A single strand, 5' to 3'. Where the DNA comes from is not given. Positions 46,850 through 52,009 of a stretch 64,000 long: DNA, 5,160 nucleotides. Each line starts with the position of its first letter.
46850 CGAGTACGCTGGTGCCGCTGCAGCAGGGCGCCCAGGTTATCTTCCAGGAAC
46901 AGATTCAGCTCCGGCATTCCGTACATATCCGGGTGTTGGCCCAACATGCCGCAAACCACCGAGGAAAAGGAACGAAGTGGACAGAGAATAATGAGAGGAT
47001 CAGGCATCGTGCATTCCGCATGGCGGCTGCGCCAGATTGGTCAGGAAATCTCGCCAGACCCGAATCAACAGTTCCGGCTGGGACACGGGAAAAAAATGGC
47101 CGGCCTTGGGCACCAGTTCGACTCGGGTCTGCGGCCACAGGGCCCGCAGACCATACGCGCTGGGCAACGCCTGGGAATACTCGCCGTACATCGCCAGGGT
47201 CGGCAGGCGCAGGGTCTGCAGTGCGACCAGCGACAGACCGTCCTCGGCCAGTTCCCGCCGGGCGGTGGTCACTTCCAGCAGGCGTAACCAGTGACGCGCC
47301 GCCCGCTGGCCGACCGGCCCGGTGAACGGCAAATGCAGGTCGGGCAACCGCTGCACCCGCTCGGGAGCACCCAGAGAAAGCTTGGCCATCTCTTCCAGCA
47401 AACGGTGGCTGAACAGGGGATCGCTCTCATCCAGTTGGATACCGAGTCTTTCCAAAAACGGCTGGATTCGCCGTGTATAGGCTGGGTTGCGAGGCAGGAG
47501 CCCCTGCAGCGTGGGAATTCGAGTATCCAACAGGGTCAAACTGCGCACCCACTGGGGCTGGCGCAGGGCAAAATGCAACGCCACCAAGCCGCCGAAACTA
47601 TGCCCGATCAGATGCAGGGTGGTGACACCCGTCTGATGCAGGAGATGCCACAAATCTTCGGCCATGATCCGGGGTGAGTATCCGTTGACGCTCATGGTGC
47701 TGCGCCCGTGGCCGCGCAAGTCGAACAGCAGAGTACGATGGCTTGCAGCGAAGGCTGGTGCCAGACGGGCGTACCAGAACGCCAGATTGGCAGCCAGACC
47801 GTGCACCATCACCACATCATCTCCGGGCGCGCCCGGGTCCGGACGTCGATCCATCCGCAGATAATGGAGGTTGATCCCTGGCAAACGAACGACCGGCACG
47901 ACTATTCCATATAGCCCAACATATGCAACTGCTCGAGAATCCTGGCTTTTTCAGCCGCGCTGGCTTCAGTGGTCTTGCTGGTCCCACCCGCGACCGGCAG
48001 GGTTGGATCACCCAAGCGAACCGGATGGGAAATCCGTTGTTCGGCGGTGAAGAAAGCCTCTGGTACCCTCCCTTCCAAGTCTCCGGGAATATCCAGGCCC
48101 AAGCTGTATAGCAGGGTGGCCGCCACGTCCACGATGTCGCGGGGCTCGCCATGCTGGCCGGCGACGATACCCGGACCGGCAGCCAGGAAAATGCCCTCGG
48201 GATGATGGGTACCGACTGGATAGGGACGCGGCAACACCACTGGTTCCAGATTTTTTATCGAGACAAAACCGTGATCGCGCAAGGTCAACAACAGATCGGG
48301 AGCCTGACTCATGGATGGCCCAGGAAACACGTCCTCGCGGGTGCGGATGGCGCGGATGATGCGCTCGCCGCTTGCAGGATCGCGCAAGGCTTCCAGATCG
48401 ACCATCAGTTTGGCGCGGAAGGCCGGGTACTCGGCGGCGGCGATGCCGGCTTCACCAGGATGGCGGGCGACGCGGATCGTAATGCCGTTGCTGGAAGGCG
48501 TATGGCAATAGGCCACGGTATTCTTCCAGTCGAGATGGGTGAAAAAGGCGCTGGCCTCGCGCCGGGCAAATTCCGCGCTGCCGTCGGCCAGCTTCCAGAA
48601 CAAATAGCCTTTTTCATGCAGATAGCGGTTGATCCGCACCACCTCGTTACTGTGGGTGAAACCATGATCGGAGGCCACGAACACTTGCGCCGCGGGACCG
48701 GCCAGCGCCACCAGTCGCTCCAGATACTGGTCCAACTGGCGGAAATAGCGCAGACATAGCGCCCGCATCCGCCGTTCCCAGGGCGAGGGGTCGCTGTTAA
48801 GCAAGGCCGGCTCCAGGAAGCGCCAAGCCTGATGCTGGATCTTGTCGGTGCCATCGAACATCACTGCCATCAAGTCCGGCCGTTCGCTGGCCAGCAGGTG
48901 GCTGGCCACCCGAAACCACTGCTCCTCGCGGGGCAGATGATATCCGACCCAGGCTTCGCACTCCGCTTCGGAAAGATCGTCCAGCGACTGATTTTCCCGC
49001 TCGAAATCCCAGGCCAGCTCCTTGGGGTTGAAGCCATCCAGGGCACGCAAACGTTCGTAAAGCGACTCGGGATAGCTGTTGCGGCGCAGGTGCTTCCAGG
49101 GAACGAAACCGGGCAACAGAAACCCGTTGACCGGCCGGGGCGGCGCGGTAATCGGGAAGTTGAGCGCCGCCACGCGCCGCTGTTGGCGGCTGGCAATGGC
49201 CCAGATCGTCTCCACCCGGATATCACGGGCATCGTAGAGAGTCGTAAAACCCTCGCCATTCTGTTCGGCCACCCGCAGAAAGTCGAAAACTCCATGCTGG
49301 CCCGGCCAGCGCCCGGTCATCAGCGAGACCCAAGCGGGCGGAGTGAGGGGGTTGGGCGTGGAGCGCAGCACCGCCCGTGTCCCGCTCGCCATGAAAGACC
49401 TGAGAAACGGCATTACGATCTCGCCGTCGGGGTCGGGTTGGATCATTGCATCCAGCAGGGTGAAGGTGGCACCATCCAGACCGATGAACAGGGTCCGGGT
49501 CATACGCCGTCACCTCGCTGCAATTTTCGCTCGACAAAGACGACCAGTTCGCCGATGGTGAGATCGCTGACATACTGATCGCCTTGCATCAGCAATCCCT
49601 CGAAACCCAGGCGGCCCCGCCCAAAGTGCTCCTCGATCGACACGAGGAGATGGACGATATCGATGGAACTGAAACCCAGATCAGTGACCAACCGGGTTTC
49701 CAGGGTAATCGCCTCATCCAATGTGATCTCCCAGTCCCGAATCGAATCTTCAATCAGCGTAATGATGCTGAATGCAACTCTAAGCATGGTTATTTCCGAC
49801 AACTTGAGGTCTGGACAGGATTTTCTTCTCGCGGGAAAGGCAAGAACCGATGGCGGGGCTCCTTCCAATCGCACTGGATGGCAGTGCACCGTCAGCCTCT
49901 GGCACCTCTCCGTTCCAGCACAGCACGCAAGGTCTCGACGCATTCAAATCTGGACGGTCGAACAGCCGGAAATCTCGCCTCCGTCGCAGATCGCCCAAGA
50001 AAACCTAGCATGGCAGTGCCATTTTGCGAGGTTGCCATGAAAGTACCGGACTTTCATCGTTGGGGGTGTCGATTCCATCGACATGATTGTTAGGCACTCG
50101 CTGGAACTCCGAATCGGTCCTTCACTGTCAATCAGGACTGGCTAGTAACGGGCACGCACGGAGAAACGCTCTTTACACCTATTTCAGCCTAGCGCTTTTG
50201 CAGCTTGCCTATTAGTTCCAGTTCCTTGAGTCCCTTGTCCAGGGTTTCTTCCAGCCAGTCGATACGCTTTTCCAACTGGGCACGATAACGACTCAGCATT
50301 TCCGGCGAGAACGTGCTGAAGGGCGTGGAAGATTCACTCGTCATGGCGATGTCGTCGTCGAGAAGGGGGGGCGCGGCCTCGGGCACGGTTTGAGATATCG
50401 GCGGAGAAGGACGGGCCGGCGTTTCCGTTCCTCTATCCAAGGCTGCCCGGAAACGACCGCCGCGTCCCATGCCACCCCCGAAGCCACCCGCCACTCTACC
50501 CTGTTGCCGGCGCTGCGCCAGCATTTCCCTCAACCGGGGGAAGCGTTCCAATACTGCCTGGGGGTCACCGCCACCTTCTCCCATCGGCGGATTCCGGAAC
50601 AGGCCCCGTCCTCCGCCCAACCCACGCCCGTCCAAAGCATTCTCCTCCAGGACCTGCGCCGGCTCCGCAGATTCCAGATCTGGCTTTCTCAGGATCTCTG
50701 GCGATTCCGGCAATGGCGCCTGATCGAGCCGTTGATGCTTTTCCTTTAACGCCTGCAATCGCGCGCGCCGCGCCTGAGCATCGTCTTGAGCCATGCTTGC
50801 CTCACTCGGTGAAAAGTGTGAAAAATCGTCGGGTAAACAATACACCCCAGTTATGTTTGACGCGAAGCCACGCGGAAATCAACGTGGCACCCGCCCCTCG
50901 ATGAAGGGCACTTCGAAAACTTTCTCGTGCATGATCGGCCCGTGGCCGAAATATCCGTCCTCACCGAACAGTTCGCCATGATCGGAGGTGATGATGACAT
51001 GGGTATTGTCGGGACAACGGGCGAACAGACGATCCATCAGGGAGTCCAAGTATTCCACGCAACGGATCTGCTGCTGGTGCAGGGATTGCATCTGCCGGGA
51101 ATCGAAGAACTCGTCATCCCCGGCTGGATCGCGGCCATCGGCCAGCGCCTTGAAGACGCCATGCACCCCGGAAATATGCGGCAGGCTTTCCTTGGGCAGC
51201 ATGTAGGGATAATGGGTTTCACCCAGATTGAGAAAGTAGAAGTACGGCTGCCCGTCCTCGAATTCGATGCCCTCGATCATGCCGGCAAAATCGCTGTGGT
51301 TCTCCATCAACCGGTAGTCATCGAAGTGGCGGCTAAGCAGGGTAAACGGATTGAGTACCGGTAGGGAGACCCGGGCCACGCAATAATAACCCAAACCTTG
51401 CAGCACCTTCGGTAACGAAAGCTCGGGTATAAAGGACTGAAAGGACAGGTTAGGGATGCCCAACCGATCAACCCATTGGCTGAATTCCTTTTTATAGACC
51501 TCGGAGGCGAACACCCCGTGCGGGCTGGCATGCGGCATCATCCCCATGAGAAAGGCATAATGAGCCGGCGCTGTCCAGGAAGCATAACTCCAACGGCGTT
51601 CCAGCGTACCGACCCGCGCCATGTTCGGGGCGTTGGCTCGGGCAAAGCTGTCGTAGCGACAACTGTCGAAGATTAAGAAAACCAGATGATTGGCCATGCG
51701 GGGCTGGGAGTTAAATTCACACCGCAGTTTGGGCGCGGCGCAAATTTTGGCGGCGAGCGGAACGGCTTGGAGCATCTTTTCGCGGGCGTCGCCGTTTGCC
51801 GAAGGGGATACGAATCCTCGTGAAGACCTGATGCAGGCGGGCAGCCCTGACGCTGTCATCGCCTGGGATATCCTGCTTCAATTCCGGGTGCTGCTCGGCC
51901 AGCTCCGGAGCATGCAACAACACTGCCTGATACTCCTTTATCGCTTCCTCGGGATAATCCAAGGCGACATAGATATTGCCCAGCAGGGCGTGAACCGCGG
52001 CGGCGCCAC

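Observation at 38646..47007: Three tandem sulfotransferase-like -> beta-propeller gene pairs (module triplication with translational coupling)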

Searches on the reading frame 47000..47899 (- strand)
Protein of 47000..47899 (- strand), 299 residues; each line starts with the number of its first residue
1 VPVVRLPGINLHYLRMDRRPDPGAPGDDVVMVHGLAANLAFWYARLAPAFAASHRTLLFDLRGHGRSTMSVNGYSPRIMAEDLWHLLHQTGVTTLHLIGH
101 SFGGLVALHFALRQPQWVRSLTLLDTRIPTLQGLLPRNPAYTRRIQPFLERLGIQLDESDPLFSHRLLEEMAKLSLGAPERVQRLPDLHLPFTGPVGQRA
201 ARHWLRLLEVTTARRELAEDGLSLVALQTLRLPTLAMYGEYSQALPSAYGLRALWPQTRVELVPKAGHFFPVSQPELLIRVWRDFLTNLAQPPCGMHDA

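Call 6: search_protein_families(library=pfam, proteins=[window:47000-47899:-], max_evalue=0.01)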
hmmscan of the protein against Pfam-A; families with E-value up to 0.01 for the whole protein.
window:47000-47899:- (299 aa): 5 families
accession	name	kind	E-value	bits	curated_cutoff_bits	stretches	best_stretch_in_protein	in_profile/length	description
PF00561.26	Abhydrolase_1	-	2.4e-29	103.1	25.8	1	29-270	3-240/245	alpha/beta hydrolase fold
PF12697.13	Abhydrolase_6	-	1e-19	72.5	26.3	1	29-280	1-216/217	Alpha/beta hydrolase family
PF12146.15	Hydrolase_4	-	2.1e-10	40.7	27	1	28-124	6-107/239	Serine aminopeptidase, S33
PF00975.26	Thioesterase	-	9.3e-05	23.2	26.4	1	30-113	4-86/226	Thioesterase domain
PF00756.26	Esterase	-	0.0072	16.6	22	0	95-118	114-140/251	Putative esterase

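Call 32: search_solved_structures(query=window:47000-47899:-, max_evalue=0.001)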
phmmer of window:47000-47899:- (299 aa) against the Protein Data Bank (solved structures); distinct sequences matched with E-value up to 0.001: 288 (the best 60 are shown).
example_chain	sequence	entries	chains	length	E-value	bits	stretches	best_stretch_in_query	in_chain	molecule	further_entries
7jqy_A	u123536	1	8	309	1.4e-18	70.7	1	6-130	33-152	Cif-like 1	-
7jqx_A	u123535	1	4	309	4.8e-18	68.9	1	6-130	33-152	Cif-like 1 wild-type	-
7jqz_A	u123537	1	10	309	5.7e-18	68.7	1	8-286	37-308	Alpha/beta hydrolase fold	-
4uhc_A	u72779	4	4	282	5.1e-14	55.7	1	25-289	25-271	ESTERASE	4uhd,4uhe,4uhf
3b12_A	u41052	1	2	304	5.5e-14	55.6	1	23-130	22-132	Fluoroacetate dehalogenase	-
1y37_A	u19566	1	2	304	7.2e-14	55.2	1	23-130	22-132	Fluoroacetate Dehalogenase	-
4uhh_A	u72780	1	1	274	8.1e-14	55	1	25-287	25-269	ESTERASE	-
7clz_A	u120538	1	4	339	1.4e-13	54.3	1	5-129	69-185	Putative hydrolase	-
6kxh_A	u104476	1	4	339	1.4e-13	54.3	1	5-129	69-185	Putative hydrolase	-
6kxr_A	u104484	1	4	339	2.3e-13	53.5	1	5-129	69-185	Putative hydrolase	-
3qyj_A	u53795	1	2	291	7.7e-13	51.8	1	26-127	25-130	Alr0039 protein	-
5egn_A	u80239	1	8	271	8.3e-13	51.7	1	24-137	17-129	Esterase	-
6eb3_A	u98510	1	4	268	8.4e-13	51.7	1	5-139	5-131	Est1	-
8v16_C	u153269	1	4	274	9.1e-13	51.6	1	5-139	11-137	Esterase 1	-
7c4d_A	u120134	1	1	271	1.2e-12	51.1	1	22-126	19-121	Putative esterase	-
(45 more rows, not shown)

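Call 105: search_protein_families(library=ncbifam, proteins=[window:47000-47899:-], max_evalue=0.001)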
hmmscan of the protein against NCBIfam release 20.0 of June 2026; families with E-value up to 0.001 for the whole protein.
window:47000-47899:- (299 aa): 31 families (the best 25 are shown)
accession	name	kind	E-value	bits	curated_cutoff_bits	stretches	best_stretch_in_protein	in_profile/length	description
NF011457.0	PRK14875.1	equivalog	3.7e-27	95.3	307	1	24-124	130-229/372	acetoin dehydrogenase dihydrolipoyllysine-residue acetyltransferase subunit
NF051488.1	bifunc_PcaDC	exception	4.4e-23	82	390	1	26-127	12-112/375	bifunctional 3-oxoadipate enol-lactonase/4-carboxymuconolactone decarboxylase PcaDC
TIGR02427.1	protocat_pcaD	equivalog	5.1e-21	75.2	255.85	1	28-126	15-112/251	3-oxoadipate enol-lactonase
NF051487.1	bifunc_PcaCD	exception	1.2e-19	70.7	430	1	18-126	163-271/413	bifunctional 4-carboxymuconolactone decarboxylase/3-oxoadipate enol-lactonase PcaCD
TIGR03611.1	RutD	equivalog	9.6e-19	67.7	238.5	1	24-125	11-112/258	pyrimidine utilization protein D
TIGR01738.1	bioH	equivalog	1.8e-16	60.5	206.95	1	27-124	5-96/245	pimeloyl-ACP methyl ester esterase BioH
TIGR03695.1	menH_SHCHC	equivalog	1.9e-15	57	208.55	1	29-125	5-103/252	2-succinyl-6-hydroxy-2,4-cyclohexadiene-1-carboxylate synthase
TIGR03056.1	bchO_mg_che_rel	equivalog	1.9e-13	50.1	172.55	1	25-124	27-126/278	alpha/beta fold hydrolase BchO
NF002938.0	PRK03592.1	equivalog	3e-13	49.8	241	1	25-290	29-293/298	haloalkane dehalogenase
NF007954.0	PRK10673.1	equivalog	9.6e-13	48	399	1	28-125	18-113/255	esterase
NF052610.1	macro_16_ester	equivalog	6.3e-12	45.4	420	1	28-127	25-128/281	alpha/beta fold macrolide esterase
NF050089.1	i_nPHAscl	equivalog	1e-11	44.5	300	1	27-126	19-117/288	intracellular short-chain-length polyhydroxyalkanoate depolymerase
NF045632.1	hydroxlase_HsaD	equivalog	1.1e-11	44.2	400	1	10-125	23-136/290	4,5:9,10-diseco-3-hydroxy-5,9,17-trioxoandrosta-1(10),2-diene-4-oate hydrolase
NF053683.1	esterase_mleBRB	exception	3.8e-10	39.8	585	1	29-126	26-127/280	BRB family alpha/beta fold macrolide esterase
NF004514.1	PRK05855.1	equivalog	6.3e-10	38.2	455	1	26-110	22-108/578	SDR family oxidoreductase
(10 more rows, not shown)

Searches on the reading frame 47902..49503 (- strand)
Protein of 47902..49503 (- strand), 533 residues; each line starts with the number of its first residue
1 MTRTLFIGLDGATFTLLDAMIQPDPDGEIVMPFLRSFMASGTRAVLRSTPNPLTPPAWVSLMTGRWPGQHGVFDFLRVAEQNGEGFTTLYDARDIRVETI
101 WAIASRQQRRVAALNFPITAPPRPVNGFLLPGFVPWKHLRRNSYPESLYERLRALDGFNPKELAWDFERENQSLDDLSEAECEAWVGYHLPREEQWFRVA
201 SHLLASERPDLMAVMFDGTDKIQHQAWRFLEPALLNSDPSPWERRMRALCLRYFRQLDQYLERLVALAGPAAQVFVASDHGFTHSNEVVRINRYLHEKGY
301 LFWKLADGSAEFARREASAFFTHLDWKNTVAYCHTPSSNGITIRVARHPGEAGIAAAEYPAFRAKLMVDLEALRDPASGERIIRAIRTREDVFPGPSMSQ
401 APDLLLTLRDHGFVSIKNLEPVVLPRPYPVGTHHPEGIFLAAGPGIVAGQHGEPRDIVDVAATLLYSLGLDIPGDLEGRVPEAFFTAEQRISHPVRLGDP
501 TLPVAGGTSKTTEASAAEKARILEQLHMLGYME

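Call 6: search_protein_families(library=pfam, proteins=[window:47902-49503:-], max_evalue=0.01)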
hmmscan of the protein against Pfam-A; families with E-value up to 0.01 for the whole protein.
window:47902-49503:- (533 aa): 1 family
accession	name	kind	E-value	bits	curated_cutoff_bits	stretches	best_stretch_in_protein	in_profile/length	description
PF01663.27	Phosphodiest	-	8.1e-40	137.9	23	1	4-434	1-340/342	Type I phosphodiesterase / nucleotide pyrophosphatase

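Call 33: search_solved_structures(query=window:47902-49503:-, max_evalue=0.001)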
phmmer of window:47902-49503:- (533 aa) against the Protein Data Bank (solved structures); distinct sequences matched with E-value up to 0.001: 0.

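Call 105: search_protein_families(library=ncbifam, proteins=[window:47902-49503:-], max_evalue=0.001)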
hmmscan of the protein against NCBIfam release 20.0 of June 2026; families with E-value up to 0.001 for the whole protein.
window:47902-49503:- (533 aa): 1 family
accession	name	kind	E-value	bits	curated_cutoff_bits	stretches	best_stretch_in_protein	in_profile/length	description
TIGR02335.1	hydr_PhnA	equivalog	3.2e-05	23.2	407.55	1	5-114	16-119/408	phosphonoacetate hydrolase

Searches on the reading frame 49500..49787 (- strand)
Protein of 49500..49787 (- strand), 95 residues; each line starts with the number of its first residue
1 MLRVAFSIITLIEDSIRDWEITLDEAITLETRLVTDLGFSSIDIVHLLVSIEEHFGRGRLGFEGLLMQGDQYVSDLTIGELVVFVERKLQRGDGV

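Call 105: search_protein_families(library=ncbifam, proteins=[window:49500-49787:-], max_evalue=0.001)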
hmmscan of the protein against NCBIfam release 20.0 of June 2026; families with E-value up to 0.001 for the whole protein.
window:49500-49787:- (95 aa): 7 families
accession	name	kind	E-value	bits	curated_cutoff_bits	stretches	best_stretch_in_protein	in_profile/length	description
NF002150.0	PRK00982.1-4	subfamily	4.2e-07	30.1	66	1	24-88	22-78/80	acyl carrier protein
TIGR00517.1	acyl_carrier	equivalog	2.6e-06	27.2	70.45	1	24-56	20-52/77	acyl carrier protein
NF003757.0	PRK05350.1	equivalog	4.7e-05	23.4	65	1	19-57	19-56/83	acyl carrier protein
NF002148.0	PRK00982.1-2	subfamily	5.7e-05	22.9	71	1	24-56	21-53/79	acyl carrier protein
NF004533.0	PRK05883.1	equivalog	0.00025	20.8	72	1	18-66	35-81/100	acyl carrier protein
NF002149.0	PRK00982.1-3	equivalog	0.00056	19.8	106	1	24-56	20-52/78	acyl carrier protein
NF009104.0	PRK12449.1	equivalog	0.00098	19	70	0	13-55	11-53/80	acyl carrier protein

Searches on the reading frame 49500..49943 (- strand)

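Call 6: search_protein_families(library=pfam, proteins=[window:49500-49943:-], max_evalue=0.01)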
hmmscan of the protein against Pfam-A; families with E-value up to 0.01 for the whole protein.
window:49500-49943:- (147 aa): 1 family
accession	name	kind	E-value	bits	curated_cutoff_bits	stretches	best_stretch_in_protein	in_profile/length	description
PF00550.31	PP-binding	-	0.00036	21.1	20.8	1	76-108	15-46/67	Phosphopantetheine attachment site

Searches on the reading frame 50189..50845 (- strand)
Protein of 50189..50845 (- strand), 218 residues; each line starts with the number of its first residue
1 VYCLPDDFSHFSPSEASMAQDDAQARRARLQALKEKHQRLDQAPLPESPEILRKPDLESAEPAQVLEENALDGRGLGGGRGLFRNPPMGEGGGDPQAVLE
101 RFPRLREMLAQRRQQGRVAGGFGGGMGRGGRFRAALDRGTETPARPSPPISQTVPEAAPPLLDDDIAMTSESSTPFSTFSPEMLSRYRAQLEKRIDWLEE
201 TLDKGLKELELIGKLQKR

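Call 6: search_protein_families(library=pfam, proteins=[window:50189-50845:-], max_evalue=0.01)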
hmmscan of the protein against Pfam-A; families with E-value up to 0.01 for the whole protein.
window:50189-50845:- (218 aa): 0 families

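Call 45: search_protein_families(library=pfam, proteins=[window:50189-50845:-], max_evalue=10)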
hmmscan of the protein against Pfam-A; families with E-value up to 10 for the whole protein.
window:50189-50845:- (218 aa): 0 families

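Call 105: search_protein_families(library=ncbifam, proteins=[window:50189-50845:-], max_evalue=0.001)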
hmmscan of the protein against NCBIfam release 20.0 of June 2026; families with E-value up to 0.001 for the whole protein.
window:50189-50845:- (218 aa): 0 families

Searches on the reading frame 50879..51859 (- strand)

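Call 6: search_protein_families(library=pfam, proteins=[window:50879-51859:-], max_evalue=0.01)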
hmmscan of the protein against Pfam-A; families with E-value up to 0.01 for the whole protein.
window:50879-51859:- (326 aa): 2 families
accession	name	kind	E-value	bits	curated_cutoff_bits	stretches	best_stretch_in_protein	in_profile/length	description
PF00884.28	Sulfatase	-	8.3e-09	35.6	25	1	198-320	154-270/301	Sulfatase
PF01663.27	Phosphodiest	-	4.3e-06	27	23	0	268-295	188-220/342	Type I phosphodiesterase / nucleotide pyrophosphatase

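Call 105: search_protein_families(library=ncbifam, proteins=[window:50879-51859:-], max_evalue=0.001)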
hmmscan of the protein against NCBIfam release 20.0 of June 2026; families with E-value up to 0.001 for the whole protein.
window:50879-51859:- (326 aa): 1 family
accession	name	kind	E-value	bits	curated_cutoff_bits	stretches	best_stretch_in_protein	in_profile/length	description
NF038075.1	fam_STM4013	hypoth_equivalog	9.2e-21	74.5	250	2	258-321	194-258/261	STM4013/SEN3800 family hydrolase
